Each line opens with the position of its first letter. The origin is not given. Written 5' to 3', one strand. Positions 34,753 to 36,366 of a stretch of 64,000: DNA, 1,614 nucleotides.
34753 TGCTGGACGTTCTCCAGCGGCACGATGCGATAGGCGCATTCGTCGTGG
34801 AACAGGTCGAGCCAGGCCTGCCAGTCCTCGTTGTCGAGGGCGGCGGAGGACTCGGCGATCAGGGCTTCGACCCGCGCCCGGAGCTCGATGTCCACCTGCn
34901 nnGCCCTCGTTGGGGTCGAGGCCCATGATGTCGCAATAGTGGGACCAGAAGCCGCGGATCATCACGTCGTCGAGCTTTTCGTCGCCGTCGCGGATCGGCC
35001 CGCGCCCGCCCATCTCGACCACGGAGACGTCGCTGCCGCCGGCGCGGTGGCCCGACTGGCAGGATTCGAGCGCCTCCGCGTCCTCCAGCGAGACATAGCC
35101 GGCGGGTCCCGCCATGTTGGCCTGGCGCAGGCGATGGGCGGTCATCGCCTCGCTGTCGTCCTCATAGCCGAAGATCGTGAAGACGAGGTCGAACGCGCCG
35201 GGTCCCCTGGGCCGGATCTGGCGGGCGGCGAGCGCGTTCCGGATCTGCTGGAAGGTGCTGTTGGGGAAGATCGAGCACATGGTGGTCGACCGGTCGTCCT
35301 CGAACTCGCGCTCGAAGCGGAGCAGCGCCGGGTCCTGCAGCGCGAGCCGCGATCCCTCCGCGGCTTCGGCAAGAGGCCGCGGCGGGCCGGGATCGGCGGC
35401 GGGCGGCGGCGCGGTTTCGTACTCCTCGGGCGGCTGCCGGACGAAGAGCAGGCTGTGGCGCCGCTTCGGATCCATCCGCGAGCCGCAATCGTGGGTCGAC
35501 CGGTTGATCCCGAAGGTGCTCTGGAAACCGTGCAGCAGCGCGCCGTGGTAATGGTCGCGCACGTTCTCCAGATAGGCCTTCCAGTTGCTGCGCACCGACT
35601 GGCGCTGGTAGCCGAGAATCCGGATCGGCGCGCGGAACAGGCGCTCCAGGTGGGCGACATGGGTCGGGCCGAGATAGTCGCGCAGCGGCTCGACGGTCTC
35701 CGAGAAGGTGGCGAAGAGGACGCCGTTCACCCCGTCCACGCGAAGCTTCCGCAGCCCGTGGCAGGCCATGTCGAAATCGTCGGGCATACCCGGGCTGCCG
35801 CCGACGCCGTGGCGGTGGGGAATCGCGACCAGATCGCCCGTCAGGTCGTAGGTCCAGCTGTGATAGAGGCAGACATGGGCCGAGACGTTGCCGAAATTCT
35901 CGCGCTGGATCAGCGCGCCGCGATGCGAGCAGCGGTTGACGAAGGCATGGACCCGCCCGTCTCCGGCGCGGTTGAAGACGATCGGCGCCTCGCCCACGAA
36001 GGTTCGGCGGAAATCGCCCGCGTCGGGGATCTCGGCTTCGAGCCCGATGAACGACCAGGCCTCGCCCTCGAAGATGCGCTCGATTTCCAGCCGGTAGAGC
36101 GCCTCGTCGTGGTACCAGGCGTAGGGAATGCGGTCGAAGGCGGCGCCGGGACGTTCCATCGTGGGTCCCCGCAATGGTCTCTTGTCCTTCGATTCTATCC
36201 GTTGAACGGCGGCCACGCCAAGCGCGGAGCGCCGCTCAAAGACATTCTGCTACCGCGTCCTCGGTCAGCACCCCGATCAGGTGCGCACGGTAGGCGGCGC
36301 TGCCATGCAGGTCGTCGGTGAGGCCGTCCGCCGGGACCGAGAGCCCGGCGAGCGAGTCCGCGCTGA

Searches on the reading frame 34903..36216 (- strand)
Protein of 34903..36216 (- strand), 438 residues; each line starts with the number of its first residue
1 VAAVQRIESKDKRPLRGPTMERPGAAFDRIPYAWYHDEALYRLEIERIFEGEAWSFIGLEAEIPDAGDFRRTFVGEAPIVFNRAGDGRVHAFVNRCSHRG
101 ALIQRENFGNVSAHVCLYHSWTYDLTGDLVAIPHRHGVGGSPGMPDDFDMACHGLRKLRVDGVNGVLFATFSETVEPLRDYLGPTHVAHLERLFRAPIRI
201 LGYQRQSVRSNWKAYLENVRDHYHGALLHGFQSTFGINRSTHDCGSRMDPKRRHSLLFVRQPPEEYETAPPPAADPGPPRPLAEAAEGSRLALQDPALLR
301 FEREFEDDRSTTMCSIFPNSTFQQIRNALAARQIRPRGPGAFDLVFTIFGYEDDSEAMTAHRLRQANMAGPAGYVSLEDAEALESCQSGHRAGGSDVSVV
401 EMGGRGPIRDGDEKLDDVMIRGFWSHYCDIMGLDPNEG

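Call 12: search_protein_families(library=ncbifam, proteins=[window:34903-36216:-], max_evalue=0.00001)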
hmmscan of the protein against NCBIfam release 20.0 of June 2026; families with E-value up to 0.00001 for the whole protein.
window:34903-36216:- (438 aa): 6 families
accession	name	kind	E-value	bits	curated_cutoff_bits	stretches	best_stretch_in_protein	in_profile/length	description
NF041684.1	ant_diox_AndAc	equivalog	2.9e-125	418.1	750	1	27-432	20-417/418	anthranilate 1,2-dioxygenase large subunit AndAc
NF042946.1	3PPDioc_HcaE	equivalog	1.2e-35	123.4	830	1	29-229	15-214/450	3-phenylpropionate/cinnamic acid dioxygenase subunit alpha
NF058607.1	GlBtMonoOxGbcA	equivalog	2.8e-34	118.3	670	1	30-226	33-219/420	glycine betaine monooxygenase oxygenase subunit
TIGR03229.1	benzo_1_2_benA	equivalog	5.8e-32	111.1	780.95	1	33-241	19-227/433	benzoate 1,2-dioxygenase large subunit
TIGR03228.1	anthran_1_2_A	equivalog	1.7e-27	96.2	671.9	1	22-229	8-213/438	anthranilate 1,2-dioxygenase large subunit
NF052579.1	BetMthstMoxSdmAMthl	equivalog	3.1e-09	36.3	600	1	51-140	15-102/351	4beta-methylsterol monooxygenase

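Call 13: search_protein_families(library=pfam, proteins=[window:34903-36216:-], max_evalue=0.00001)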
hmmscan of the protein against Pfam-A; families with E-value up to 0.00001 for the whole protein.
window:34903-36216:- (438 aa): 2 families
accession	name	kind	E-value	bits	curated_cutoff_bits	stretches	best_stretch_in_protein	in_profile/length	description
PF00355.32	Rieske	-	1.2e-15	57.6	20.3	1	54-136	2-82/88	Rieske [2Fe-2S] domain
PF00848.25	Ring_hydroxyl_A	-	1.2e-12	48.6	24.9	1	208-395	14-182/208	Ring hydroxylating alpha subunit (catalytic domain)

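Call 65: search_solved_structures(query=window:34903-36216:-, max_evalue=1e-10)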
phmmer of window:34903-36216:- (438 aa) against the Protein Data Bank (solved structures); distinct sequences matched with E-value up to 1e-10: 29.
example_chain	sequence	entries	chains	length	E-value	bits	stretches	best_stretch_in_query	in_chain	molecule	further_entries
7vju_A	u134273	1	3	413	5.5e-93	315.6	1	23-433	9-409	Rieske (2Fe-2S) domain protein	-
7q04_D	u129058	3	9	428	2.1e-92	313.7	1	22-433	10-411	Terephthalate 1,2-dioxygenase, terminal oxygenase component subunit alpha 2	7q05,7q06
7c8z_A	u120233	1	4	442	4.7e-92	312.6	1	14-432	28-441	Salicylate 5-hydroxylase, large oxygenase component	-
2yfi_A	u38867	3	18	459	1.3e-34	123.2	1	34-226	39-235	BIPHENYL DIOXYGENASE SUBUNIT ALPHA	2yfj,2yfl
2xsh_A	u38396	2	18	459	2.1e-34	122.6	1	34-226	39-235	BIPHENYL DIOXYGENASE SUBUNIT ALPHA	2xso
1wql_A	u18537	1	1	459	2.4e-34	122.3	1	35-228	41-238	iron-sulfur protein large subunit of cumene dioxygenase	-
5aeu_A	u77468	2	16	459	2.4e-34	122.3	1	34-226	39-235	BIPHENYL DIOXYGENASE SUBUNIT ALPHA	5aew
2xr8_A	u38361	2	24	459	3.4e-34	121.8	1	34-226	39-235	BIPHENYL DIOXYGENASE SUBUNIT ALPHA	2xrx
1uli_A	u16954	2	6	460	7.8e-33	117.4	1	30-226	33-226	biphenyl dioxygenase large subunit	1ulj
8k0a_A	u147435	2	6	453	1.1e-32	116.8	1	31-230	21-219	3-phenylpropionate/cinnamic acid dioxygenase subunit alpha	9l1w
3gzx_A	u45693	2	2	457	1.2e-32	116.8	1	34-228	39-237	Biphenyl dioxygenase subunit alpha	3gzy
9vdb_A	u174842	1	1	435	2.6e-30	109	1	33-229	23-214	Ring hydroxylating dioxygenase, alpha subunit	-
2gbw_A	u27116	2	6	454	1.1e-29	107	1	35-387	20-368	Biphenyl 2,3-Dioxygenase Alpha Subunit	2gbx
3en1_A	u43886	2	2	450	1.2e-29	106.8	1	29-226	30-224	Benzene 1,2-dioxygenase subunit alpha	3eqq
2bmo_A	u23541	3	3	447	5.8e-28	101.3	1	36-232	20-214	OXYGENASE-ALPHA NBDO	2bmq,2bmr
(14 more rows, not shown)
